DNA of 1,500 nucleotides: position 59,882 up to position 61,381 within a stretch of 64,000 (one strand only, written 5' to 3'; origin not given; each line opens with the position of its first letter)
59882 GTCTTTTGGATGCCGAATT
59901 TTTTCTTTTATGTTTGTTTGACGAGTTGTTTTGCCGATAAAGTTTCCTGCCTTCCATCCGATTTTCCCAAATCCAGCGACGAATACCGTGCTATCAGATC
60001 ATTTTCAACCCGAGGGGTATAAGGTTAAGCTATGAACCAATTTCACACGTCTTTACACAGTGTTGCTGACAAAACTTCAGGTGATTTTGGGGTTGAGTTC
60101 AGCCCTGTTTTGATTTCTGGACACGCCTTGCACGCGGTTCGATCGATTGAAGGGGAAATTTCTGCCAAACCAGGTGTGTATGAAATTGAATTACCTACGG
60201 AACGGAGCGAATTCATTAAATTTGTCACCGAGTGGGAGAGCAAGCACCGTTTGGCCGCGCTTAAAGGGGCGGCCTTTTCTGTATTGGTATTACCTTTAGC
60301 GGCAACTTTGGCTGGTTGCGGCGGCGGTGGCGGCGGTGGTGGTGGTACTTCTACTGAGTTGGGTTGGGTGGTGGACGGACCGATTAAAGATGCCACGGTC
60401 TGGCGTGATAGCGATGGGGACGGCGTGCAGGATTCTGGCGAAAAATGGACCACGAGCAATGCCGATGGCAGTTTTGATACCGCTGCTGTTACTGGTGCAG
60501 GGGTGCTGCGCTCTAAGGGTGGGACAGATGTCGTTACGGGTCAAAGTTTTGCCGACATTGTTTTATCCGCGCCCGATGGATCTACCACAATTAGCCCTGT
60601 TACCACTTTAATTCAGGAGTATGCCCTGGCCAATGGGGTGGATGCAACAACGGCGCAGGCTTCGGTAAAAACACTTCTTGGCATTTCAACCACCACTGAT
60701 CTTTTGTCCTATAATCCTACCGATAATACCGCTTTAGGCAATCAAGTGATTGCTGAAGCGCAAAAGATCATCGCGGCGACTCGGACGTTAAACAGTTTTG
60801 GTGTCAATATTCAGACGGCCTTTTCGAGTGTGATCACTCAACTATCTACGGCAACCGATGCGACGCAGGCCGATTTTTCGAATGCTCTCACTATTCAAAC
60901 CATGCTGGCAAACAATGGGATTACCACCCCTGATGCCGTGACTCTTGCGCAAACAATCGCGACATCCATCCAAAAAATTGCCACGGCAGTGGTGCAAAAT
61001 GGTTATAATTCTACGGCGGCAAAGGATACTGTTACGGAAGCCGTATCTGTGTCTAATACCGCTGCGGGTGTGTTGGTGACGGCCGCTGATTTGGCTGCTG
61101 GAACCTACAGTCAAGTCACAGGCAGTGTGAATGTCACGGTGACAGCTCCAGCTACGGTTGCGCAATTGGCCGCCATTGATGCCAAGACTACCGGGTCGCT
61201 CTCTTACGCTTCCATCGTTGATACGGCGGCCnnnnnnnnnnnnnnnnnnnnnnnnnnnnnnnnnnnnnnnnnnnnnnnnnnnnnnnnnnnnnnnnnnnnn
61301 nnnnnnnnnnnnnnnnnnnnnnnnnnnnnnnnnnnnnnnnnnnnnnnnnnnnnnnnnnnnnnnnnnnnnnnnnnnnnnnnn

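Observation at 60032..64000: Unlisted giant repetitive lipoprotein gene running off the window, with two alternating module types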

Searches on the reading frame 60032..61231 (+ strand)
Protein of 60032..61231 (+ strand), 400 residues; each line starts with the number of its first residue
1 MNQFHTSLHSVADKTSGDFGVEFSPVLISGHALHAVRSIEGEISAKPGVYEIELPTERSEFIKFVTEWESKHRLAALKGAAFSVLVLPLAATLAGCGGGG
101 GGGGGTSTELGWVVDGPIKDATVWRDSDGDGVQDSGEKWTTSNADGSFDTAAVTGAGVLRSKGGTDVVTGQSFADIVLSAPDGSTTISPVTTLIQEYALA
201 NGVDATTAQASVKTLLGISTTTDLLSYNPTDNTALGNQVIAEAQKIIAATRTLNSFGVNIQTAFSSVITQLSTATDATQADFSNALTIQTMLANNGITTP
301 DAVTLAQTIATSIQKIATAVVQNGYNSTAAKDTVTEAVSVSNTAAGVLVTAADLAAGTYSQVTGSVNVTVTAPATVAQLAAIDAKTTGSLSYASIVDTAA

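Call 22: find_homologous_proteins(query=window:60032-61231:+)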
Query window:60032-61231:+ (400 aa): 3 proteins with E <= 0.001 among 8000 candidates.
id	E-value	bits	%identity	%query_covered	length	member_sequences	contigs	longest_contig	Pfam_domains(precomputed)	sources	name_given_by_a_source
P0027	6.0e-46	175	44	61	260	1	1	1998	-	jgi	-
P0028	3.6e-8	51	38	35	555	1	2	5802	PF13205.13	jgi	jgi:uncharacterized protein YkwD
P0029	3.0e-5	41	30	37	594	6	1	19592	-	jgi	jgi:hypothetical protein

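Call 67: predict_structure(alignment_id=A6)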
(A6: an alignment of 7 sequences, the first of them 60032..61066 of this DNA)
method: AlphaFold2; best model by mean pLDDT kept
length: 345 residues; sequences in the alignment: 7
mean_pLDDT: 65.5   pTM: 0.59
mean pLDDT of the five models: 65.5, 61.3, 59.3, 58.4, 57.7
residues with pLDDT >= 90: 22; 70-90: 184; 50-70: 36; < 50: 103
segments of 3 or more residues with pLDDT < 50: 1-54, 72-111, 342-345
pLDDT, mean of each block of 10 residues (from residue 1): 24 25 31 33 32 48 56 39 26 28 30 66 88 89 88 87 79 76 85 84 88 81 84 84 82 76 76 60 84 81 84 87 84 73 44
secondary structure, 60 per line:
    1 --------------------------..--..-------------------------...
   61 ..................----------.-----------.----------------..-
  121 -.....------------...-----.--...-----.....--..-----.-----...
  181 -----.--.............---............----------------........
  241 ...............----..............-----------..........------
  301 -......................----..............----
elements in order: H58-78 E122-126 E139-141 E158-162 E178-180 H189-201 H205-216 H233-255 H260-273 H285-294 H302-323 H328-341

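Call 77: fold_search(model_id=the predicted structure, library=pdb)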
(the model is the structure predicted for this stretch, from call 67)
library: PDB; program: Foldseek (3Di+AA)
matches with E <= 10: 125; with E <= 0.001: 0
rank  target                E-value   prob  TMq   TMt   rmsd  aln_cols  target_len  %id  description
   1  5cwg                  2.1e-01  0.28  0.14  0.22  11.8       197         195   12  Crystal structure of de novo designed helical repeat protein DHR10 (released 2015-12-16)
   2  5cwc                  2.5e-01  0.20  0.16  0.22  12.2       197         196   12  Crystal structure of de novo designed helical repeat protein DHR5 (released 2015-12-16)
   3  7unj_B                7.1e-01  0.23  0.16  0.23  13.4       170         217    9  De novo designed chlorophyll dimer protein with Zn pheophorbide a methyl ester matching geometry of purple bacterial s (released 2023-04-19)
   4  8etq                  8.3e-01  0.12  0.15  0.18  12.0       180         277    9  Designed pentafoil knot protein folded into a trefoil knot (released 2023-10-25)
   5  6d6q_M                1.2e+00  0.06  0.11  0.07  15.4       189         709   11  Human nuclear exosome-MTR4 RNA complex - overall reconstruction (released 2018-06-20)
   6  5k3h_D                1.7e+00  0.06  0.12  0.08  15.4       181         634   17  Crystals structure of Acyl-CoA oxidase-1 in Caenorhabditis elegans, Apo form-II (released 2016-08-24)
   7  8c5v_C                2.0e+00  0.08  0.12  0.25  14.0       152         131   14  Chemotaxis core signalling unit from E protein lysed E. coli cells (released 2023-09-13)
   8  5hbu_D                2.2e+00  0.09  0.16  0.24  14.5       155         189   15  Structure of the E. coli nucleoid occlusion protein SlmA bound to DNA and the C-terminal tail of the cytoskeletal cell (released 2016-04-13)
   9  8fed_J                2.2e+00  0.08  0.14  0.17  17.0       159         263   11  Structure of Mce1-LucB complex from Mycobacterium smegmatis (Map1) (released 2023-02-22)
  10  1sj7_C                2.2e+00  0.07  0.14  0.24  18.7       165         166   12  Crystal Structure of Talin Rod 482-655 (released 2004-08-24)
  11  4w9u_B                2.3e+00  0.04  0.12  0.11  18.1       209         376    9  Crystal Structure of an Acyl-CoA dehydrogenase from Brucella melitensis (released 2014-09-10)
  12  2vig_G                2.3e+00  0.03  0.13  0.12  19.3       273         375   11  Crystal structure of human short-chain acyl CoA dehydrogenase (released 2007-12-25)
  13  2ix6_A                2.4e+00  0.02  0.11  0.10  17.6       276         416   11  SHORT CHAIN SPECIFIC ACYL-COA OXIDASE FROM ARABIDOPSIS THALIANA, ACX4 (released 2006-08-08)
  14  3me1_C                2.6e+00  0.08  0.13  0.14  15.2       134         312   12  Crystal Structure of the Desulfovibro vulgaris Urea Transporter in the P3(1) Space Group at 3.86 (released 2011-01-19)
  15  2h09                  2.8e+00  0.11  0.14  0.28   7.7        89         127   15  Crystal structure of diphtheria toxin repressor like protein from E. coli (released 2007-05-15)
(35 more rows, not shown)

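Call 95: find_encoding_contigs(protein=P0029, flank=10000, max_places=1)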
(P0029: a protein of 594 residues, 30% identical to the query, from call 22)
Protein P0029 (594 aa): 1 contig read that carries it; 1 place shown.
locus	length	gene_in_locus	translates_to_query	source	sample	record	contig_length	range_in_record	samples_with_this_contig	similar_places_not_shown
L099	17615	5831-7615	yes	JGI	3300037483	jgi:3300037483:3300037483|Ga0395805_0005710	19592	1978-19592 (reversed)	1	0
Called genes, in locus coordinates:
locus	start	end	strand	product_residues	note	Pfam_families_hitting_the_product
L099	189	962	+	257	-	PF07044:DUF1329 (faint), PF17131:TP_0789-like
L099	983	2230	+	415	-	-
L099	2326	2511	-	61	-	-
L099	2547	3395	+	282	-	PF13557:Phenol_MetA_deg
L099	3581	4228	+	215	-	PF04542:Sigma70_r2, PF04545:Sigma70_r4, PF08281:Sigma70_r4_2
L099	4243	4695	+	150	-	PF13490:zf-HC2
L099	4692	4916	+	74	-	-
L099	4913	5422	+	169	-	-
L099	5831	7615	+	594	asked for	-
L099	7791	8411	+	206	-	PF13489:Methyltransf_23, PF01209:Ubie_methyltran, PF08241:Methyltransf_11, PF08242:Methyltransf_12 (weak), PF13649:Methyltransf_25, PF13847:Methyltransf_31 (weak)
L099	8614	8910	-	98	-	-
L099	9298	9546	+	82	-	PF09851:SHOCT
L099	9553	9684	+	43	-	-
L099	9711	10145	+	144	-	-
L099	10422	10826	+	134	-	-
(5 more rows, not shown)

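Call 96: find_encoding_contigs(protein=P0028, flank=10000, max_places=1)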
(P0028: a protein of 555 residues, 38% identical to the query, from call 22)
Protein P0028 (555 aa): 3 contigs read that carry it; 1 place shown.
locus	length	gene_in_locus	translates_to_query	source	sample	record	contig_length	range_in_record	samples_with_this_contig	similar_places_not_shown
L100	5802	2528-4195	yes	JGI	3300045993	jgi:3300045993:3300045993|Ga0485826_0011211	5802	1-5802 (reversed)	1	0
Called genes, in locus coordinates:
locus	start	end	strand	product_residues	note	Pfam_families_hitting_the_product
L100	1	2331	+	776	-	?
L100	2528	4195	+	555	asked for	PF13205:Big_5 (weak)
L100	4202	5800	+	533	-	?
